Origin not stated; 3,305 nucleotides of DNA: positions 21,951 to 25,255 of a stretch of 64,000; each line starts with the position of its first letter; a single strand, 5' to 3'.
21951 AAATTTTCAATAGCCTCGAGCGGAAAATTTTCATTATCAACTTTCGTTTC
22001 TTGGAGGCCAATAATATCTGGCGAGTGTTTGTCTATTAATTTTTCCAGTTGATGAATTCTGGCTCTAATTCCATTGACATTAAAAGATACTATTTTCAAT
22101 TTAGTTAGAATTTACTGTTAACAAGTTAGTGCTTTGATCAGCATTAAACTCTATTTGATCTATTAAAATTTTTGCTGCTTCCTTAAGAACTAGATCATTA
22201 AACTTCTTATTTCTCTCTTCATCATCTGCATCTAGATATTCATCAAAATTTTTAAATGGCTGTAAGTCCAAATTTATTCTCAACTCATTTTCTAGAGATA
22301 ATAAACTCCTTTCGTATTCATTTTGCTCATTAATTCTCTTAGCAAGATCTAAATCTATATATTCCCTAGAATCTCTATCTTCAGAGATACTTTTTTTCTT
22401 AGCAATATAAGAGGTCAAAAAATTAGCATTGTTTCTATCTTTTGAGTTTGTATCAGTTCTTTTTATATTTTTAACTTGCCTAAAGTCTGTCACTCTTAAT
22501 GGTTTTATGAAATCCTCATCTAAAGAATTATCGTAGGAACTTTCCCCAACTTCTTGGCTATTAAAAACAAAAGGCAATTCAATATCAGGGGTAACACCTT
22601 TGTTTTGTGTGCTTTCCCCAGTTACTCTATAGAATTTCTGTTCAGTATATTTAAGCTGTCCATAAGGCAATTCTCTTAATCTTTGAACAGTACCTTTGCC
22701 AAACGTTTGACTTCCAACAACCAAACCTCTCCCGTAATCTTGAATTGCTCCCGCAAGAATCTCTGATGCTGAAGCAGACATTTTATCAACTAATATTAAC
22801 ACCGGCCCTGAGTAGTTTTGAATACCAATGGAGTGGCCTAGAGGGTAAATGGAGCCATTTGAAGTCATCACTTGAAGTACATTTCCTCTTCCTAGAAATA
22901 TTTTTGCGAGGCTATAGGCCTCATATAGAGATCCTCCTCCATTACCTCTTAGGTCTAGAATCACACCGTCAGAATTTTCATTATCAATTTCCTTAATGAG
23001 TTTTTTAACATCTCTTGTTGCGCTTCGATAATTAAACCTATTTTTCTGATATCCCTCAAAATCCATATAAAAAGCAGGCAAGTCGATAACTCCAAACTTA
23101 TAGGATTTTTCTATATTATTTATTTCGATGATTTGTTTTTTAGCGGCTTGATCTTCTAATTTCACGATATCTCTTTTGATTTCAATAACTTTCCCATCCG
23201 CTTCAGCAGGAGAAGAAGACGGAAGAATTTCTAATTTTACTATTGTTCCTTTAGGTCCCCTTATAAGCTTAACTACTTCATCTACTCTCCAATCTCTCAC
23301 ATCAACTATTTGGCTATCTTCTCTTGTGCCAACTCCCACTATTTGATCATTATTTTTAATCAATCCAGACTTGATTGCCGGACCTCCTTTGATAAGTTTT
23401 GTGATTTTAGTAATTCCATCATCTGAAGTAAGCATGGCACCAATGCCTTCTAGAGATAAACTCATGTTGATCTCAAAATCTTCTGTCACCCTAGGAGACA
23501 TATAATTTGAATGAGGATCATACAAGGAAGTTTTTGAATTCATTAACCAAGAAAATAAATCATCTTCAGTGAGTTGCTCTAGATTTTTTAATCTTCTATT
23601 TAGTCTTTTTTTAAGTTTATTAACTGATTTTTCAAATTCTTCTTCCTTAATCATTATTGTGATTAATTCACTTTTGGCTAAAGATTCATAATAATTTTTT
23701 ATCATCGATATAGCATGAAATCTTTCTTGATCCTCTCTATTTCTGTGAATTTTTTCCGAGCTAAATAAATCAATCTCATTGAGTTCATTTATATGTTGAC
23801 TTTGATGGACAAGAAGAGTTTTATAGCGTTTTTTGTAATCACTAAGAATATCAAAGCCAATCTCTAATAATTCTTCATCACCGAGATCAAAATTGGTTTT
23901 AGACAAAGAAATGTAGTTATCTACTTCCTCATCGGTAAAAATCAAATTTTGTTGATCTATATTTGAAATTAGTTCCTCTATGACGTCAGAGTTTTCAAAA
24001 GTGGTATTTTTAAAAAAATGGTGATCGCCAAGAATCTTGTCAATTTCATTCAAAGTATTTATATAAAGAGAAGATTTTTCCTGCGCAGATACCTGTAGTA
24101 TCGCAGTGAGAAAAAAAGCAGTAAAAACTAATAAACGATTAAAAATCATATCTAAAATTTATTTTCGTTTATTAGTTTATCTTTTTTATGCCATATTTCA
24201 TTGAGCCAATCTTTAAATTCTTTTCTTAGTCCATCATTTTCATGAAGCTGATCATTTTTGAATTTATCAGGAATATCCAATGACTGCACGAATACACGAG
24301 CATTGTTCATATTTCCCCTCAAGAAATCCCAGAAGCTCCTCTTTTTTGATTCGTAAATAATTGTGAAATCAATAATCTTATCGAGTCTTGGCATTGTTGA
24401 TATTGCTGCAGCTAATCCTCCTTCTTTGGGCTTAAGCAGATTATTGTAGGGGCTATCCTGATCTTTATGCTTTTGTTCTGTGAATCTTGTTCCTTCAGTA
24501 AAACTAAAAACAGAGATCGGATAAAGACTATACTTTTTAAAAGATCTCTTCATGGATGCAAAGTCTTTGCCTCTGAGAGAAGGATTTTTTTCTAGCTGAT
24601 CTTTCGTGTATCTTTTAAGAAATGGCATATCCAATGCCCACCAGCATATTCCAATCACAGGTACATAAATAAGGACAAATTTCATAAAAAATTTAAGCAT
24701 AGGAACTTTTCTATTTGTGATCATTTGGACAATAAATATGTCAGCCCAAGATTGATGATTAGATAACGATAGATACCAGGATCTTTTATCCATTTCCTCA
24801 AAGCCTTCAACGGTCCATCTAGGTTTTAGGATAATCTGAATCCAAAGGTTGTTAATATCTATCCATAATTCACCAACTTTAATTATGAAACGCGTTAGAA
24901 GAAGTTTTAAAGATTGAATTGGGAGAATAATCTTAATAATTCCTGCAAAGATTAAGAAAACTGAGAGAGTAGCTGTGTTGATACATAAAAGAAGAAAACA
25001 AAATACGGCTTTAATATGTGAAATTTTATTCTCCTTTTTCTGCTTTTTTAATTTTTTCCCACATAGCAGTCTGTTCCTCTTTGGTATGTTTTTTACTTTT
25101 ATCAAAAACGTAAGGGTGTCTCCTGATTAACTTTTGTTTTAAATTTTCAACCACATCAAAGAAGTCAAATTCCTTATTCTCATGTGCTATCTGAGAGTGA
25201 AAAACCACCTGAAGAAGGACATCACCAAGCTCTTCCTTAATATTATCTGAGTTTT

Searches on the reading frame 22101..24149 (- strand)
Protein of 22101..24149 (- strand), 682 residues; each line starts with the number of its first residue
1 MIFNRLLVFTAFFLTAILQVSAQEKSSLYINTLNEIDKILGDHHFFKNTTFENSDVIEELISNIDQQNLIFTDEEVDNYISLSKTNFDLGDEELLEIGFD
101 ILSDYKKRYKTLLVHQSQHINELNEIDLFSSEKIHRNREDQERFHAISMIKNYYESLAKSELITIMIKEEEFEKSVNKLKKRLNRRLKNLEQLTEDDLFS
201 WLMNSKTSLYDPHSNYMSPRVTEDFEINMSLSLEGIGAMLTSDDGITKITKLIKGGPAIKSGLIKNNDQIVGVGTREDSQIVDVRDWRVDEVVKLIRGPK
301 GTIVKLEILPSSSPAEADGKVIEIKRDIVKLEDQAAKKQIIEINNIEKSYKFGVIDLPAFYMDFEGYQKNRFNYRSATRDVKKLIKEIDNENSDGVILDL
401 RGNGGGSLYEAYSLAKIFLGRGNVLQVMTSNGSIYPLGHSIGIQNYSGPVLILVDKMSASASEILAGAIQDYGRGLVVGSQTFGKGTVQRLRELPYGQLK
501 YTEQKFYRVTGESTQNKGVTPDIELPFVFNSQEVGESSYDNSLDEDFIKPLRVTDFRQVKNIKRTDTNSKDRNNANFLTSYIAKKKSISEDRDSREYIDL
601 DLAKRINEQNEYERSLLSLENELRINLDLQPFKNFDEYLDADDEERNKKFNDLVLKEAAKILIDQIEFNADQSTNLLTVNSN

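Call 9: search_protein_families(library=pfam, proteins=[window:22101-24149:-], max_evalue=0.00001)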
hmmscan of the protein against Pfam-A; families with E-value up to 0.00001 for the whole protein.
window:22101-24149:- (682 aa): 4 families
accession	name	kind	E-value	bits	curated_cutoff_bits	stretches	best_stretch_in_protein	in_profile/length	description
PF03572.23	Peptidase_S41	-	1.6e-43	148.6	24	1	352-524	2-164/165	Peptidase family S41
PF17804.6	TSP_NTD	-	5e-22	79.5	26.4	1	54-220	21-188/188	Tail specific protease N-terminal domain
PF11818.13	DUF3340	-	2.7e-14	54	28.6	1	531-666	3-154/155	C-terminal domain of tail specific protease (DUF3340)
PF00595.29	PDZ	-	5.7e-09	36.7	23.2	1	229-309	6-81/81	PDZ domain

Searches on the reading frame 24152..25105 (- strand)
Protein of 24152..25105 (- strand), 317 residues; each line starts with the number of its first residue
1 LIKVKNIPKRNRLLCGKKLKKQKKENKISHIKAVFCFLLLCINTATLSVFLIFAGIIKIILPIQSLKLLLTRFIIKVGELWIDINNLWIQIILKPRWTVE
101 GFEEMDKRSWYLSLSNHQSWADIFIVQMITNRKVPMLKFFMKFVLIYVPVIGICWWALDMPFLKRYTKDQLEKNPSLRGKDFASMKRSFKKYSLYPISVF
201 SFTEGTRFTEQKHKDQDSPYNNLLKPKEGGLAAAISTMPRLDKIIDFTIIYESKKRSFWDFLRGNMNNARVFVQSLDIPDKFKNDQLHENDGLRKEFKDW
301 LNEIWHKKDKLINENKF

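Call 10: search_protein_families(library=pfam, proteins=[window:24152-25105:-], max_evalue=0.00001)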
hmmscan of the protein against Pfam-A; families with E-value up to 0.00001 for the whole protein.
window:24152-25105:- (317 aa): 1 family
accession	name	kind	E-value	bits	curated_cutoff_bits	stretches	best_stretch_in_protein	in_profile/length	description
PF01553.26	Acyltransferase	-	2.2e-09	37.7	23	1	98-249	3-129/132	Acyltransferase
